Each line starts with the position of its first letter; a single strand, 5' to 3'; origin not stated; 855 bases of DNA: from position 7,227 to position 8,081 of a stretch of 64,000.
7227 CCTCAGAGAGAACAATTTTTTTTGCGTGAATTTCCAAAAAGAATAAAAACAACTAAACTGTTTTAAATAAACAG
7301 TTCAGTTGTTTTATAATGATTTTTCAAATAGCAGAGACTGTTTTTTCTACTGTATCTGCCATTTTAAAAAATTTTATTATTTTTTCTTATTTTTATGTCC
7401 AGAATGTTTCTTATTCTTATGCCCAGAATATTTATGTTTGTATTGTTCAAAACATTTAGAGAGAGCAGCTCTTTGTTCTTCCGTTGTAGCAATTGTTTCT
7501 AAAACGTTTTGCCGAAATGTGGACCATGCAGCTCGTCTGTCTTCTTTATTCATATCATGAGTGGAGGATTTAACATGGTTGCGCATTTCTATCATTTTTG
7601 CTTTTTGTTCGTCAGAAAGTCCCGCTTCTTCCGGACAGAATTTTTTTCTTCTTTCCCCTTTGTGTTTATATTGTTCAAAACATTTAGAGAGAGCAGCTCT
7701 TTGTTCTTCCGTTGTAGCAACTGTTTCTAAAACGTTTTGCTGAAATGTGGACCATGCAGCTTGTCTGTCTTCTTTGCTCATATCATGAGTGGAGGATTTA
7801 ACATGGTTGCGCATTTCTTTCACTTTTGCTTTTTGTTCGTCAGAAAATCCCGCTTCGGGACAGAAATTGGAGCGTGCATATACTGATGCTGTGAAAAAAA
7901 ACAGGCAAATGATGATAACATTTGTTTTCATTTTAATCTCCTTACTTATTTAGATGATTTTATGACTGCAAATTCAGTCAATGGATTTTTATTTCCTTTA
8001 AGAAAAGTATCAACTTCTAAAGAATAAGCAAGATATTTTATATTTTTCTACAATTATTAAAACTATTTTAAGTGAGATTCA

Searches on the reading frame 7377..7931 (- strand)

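Call 45: search_protein_families(library=pfam, proteins=[window:7377-7931:-], max_evalue=0.01)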
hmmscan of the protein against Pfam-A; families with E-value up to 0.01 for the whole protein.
window:7377-7931:- (184 aa): 5 families
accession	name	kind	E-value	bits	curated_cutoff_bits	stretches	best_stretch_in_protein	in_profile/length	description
PF10666.15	Phage_TAC_8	-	4.2e-05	24.1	33.7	0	32-90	43-101/140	Phage tail assembly chaperone protein Gp14 ()A118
PF07813.17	LTXXQ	-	6.4e-05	24.1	24.3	0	93-141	3-54/100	LTXXQ motif family protein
PF02936.19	COX4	-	0.00086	19.8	26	0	21-80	14-73/138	Cytochrome c oxidase subunit IV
PF12323.14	HTH_OrfB_IS605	-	0.0032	17.4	21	0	147-169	10-32/47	Helix-turn-helix domain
PF05974.18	DUF892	-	0.0072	16.8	23.7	0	58-116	31-86/159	Domain of unknown function (DUF892)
